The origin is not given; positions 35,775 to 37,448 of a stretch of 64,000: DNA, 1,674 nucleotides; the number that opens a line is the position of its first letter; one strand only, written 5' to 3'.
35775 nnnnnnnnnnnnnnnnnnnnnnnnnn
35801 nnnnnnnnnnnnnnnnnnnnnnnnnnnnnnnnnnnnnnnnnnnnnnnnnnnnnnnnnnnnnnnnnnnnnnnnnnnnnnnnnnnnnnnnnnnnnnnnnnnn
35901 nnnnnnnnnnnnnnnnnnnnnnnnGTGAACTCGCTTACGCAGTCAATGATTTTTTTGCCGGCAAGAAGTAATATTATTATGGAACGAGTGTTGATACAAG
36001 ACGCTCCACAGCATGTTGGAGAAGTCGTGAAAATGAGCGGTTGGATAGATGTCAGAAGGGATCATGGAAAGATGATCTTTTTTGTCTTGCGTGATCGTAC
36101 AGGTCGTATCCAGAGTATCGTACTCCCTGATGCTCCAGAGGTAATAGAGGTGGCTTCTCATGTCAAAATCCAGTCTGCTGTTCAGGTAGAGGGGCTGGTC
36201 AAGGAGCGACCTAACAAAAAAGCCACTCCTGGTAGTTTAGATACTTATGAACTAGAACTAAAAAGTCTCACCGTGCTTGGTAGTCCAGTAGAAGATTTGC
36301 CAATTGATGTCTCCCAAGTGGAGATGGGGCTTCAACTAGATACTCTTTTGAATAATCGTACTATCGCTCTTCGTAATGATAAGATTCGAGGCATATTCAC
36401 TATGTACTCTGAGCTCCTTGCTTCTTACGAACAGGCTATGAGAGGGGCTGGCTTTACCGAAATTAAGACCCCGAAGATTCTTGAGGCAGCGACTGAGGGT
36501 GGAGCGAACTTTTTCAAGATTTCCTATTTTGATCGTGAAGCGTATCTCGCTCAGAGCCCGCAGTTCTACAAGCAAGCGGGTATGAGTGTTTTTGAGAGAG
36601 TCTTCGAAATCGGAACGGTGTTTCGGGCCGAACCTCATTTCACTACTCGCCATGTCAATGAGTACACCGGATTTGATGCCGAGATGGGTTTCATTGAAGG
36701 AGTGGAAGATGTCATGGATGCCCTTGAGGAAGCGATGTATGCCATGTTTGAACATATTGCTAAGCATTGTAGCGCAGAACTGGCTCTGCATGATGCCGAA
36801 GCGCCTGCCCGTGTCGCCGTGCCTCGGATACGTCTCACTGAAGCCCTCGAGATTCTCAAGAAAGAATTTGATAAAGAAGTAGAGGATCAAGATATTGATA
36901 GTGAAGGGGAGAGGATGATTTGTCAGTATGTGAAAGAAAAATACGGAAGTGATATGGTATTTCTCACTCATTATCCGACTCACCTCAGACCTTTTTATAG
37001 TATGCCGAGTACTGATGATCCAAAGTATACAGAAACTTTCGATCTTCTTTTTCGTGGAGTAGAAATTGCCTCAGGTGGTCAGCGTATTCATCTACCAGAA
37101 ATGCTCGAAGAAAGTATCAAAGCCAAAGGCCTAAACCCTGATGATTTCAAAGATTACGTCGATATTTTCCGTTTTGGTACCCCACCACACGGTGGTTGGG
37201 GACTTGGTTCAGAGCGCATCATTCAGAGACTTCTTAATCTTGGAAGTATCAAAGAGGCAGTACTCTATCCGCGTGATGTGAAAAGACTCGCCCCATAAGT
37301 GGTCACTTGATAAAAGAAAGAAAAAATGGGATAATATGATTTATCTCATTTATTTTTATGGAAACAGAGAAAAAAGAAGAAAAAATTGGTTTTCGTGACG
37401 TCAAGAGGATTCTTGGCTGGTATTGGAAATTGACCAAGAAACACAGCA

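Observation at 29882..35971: Duplicated modules of a Cys-rich secreted protein plus a multi-TM sensor histidine kinase, followed by a double-REC response regulator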

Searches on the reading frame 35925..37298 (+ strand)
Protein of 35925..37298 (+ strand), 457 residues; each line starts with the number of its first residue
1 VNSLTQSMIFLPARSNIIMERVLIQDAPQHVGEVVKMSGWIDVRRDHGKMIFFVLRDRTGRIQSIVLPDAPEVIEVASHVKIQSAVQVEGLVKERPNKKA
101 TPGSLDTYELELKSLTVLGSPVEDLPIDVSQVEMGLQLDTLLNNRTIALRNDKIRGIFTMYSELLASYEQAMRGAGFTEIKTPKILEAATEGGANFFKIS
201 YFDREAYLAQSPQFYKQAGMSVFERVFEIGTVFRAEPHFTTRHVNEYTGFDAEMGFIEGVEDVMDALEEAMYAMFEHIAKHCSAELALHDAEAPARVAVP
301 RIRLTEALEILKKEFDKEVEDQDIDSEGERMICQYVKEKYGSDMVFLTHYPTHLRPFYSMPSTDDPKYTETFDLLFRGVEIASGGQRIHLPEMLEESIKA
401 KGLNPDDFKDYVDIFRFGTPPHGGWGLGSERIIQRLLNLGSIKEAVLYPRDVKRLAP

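Call 3: search_protein_families(library=pfam, proteins=[window:35925-37298:+], max_evalue=0.01)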
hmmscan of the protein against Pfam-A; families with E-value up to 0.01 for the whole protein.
window:35925-37298:+ (457 aa): 2 families
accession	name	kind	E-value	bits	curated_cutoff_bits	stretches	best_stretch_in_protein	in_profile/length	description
PF00152.25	tRNA-synt_2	-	3.7e-79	266.4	25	1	139-451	3-307/308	tRNA synthetases class II (D, K and N)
PF01336.31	tRNA_anti-codon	-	2.3e-14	53.5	27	1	35-118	1-75/75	OB-fold nucleic acid binding domain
